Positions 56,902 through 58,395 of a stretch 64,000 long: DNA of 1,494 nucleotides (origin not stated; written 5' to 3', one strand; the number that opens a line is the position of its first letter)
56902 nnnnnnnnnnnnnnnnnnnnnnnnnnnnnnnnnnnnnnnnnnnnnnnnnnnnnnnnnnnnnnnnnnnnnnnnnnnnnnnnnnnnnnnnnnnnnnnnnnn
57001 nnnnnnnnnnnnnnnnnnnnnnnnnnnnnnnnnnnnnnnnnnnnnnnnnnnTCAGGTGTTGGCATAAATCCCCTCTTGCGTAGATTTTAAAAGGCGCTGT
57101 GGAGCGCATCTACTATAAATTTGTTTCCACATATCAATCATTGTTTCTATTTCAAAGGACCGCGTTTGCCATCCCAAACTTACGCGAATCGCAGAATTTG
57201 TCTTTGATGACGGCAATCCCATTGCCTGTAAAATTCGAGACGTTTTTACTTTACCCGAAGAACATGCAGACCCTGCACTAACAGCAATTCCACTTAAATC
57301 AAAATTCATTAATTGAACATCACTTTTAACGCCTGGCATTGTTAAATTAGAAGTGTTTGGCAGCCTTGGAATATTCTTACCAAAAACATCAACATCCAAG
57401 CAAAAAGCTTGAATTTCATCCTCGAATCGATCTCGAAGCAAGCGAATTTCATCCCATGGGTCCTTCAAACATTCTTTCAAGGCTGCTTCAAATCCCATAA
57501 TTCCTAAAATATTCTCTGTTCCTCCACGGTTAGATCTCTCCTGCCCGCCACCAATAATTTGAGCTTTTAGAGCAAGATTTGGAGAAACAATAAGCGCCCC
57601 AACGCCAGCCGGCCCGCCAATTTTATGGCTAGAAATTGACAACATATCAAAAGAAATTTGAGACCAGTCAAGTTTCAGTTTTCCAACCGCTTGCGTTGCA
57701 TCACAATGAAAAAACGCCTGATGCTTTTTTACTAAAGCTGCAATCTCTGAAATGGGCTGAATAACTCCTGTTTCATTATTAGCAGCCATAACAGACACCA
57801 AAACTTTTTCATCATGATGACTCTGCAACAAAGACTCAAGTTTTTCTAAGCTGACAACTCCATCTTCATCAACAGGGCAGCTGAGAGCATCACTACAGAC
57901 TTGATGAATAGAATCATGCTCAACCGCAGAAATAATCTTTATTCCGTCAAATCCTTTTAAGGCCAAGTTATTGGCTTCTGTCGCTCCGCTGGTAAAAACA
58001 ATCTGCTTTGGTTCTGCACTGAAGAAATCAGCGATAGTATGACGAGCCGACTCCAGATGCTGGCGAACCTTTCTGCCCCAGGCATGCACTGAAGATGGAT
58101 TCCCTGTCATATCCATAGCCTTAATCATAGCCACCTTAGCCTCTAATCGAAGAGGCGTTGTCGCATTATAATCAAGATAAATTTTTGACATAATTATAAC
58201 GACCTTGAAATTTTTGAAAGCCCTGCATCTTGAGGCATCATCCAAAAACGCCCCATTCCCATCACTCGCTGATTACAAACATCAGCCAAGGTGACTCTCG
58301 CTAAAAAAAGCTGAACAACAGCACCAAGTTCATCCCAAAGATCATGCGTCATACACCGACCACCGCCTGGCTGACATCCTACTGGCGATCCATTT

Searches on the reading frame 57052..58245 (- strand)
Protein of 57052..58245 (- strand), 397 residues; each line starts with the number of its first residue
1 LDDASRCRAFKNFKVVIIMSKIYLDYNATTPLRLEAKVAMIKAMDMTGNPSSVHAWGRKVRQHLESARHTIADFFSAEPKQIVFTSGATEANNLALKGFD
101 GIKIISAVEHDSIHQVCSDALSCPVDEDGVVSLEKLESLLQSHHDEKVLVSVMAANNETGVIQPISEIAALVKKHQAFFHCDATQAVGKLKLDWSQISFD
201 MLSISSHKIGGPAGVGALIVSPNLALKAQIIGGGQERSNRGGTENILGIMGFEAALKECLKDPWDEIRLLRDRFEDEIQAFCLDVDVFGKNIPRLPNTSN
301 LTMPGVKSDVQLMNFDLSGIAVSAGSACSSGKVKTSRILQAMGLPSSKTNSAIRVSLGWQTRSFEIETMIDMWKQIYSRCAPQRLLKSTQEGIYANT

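Call 38: search_protein_families(library=pfam, proteins=[window:57052-58245:-], max_evalue=0.001)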
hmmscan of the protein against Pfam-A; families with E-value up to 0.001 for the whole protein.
window:57052-58245:- (397 aa): 2 families
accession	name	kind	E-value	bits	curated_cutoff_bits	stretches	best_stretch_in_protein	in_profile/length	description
PF00266.25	Aminotran_5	-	4e-57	194.3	21.5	1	22-367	1-369/371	Aminotransferase class-V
PF01212.27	Beta_elim_lyase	-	7e-07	29.3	27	1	120-221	98-211/288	Beta-eliminating lyase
